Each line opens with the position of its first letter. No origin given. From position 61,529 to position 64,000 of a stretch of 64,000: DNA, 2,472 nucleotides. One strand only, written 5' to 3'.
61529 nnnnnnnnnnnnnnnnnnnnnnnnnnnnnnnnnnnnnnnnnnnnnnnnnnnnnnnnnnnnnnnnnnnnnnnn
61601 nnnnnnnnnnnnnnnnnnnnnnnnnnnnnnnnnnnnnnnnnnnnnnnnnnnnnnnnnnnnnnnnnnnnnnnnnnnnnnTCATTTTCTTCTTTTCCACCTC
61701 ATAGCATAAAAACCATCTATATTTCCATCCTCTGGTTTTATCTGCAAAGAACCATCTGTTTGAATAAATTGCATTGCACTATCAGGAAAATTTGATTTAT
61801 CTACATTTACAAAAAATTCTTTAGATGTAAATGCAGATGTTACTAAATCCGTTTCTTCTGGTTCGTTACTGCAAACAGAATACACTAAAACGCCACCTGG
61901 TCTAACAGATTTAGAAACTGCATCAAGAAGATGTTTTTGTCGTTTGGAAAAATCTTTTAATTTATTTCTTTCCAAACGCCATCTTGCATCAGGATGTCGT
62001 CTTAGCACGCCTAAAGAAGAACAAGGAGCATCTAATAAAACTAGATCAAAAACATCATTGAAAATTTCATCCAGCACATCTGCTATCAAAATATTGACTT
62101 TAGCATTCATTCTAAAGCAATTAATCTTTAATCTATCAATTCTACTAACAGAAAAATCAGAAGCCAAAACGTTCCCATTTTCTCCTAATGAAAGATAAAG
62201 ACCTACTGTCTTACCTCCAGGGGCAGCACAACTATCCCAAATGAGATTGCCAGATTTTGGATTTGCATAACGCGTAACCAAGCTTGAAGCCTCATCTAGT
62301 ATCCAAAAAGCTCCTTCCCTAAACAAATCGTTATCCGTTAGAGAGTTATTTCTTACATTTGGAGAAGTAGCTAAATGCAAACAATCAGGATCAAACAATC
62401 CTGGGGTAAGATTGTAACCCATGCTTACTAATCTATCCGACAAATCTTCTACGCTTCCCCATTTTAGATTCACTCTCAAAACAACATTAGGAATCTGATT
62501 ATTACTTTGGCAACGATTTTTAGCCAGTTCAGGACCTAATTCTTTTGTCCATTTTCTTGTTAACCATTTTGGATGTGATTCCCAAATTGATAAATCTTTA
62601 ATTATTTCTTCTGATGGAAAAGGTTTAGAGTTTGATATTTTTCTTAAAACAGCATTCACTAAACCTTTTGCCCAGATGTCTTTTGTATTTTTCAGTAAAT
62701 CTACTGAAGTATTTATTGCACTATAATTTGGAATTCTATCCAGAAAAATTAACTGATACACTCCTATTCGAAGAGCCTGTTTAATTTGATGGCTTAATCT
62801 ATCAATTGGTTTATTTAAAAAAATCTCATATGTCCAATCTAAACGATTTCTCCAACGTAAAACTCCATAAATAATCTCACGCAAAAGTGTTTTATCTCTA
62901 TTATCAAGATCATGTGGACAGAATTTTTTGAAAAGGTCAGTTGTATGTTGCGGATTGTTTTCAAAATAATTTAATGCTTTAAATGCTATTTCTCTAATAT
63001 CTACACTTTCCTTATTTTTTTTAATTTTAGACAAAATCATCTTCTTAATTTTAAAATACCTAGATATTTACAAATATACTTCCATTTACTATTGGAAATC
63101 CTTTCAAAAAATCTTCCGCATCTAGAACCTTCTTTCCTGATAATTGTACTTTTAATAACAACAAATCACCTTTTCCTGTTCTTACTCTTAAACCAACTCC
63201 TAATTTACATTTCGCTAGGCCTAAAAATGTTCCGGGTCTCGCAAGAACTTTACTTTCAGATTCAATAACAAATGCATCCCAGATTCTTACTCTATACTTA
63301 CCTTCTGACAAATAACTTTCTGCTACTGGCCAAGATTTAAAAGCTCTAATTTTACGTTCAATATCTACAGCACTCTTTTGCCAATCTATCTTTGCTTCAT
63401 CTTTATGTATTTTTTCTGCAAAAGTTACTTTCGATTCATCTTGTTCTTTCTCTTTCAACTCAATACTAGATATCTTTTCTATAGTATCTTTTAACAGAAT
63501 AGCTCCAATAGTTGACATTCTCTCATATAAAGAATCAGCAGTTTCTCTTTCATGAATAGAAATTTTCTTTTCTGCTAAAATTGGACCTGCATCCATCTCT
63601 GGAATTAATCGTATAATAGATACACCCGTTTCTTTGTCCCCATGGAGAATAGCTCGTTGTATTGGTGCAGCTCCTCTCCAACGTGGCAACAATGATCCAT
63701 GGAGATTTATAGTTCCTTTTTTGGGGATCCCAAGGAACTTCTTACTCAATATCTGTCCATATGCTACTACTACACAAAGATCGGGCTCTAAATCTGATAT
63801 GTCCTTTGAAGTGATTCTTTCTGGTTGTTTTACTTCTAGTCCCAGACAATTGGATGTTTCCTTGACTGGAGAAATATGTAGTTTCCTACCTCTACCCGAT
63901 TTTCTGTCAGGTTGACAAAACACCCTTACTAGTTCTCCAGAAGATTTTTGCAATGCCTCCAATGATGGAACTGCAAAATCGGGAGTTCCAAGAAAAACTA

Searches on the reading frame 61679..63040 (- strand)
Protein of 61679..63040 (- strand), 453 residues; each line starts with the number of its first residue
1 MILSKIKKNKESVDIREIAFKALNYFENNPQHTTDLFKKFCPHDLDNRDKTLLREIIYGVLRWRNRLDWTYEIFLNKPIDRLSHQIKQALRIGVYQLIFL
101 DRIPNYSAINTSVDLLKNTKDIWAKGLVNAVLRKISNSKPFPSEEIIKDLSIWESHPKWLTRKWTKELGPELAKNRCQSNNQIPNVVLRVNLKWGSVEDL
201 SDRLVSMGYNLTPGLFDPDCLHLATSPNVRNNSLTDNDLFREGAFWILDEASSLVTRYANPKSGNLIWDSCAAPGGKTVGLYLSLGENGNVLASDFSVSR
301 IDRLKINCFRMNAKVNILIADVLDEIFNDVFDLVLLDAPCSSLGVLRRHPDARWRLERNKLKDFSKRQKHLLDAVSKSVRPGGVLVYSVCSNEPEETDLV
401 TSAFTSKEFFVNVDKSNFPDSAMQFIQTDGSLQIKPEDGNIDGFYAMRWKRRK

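Call 45: search_protein_families(library=pfam, proteins=[window:61679-63040:-], max_evalue=0.000001)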
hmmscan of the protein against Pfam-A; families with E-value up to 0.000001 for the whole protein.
window:61679-63040:- (453 aa): 3 families
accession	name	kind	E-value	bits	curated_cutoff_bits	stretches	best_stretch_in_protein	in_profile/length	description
PF01189.24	Methyltr_RsmB-F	-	2.8e-43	148.3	27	1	260-447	5-196/199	16S rRNA methyltransferase RsmB/F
PF01029.23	NusB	-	6.9e-31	107.8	23.1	1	15-136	3-132/133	NusB family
PF22458.1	RsmF-B_ferredox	-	9.1e-13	48.6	27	1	156-229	1-73/74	Methyltr_RsmF/B-like, ferredoxin-like domain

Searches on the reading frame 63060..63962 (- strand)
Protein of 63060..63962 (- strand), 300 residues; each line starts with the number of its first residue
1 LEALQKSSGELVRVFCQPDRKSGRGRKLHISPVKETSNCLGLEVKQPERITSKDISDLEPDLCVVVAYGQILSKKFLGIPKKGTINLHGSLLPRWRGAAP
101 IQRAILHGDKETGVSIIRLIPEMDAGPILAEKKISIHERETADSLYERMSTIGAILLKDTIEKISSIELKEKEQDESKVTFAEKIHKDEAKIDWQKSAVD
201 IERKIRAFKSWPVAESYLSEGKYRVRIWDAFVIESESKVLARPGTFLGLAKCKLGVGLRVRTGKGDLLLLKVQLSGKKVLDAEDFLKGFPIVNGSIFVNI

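Call 45: search_protein_families(library=pfam, proteins=[window:63060-63962:-], max_evalue=0.000001)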
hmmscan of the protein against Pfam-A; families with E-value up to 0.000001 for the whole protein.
window:63060-63962:- (300 aa): 2 families
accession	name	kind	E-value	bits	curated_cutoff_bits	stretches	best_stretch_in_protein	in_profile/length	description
PF00551.24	Formyl_trans_N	-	1.3e-38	133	26.1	1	6-157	25-177/181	Formyl transferase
PF02911.23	Formyl_trans_C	-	3.6e-22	78.9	21.1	1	184-289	1-99/100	Formyl transferase, C-terminal domain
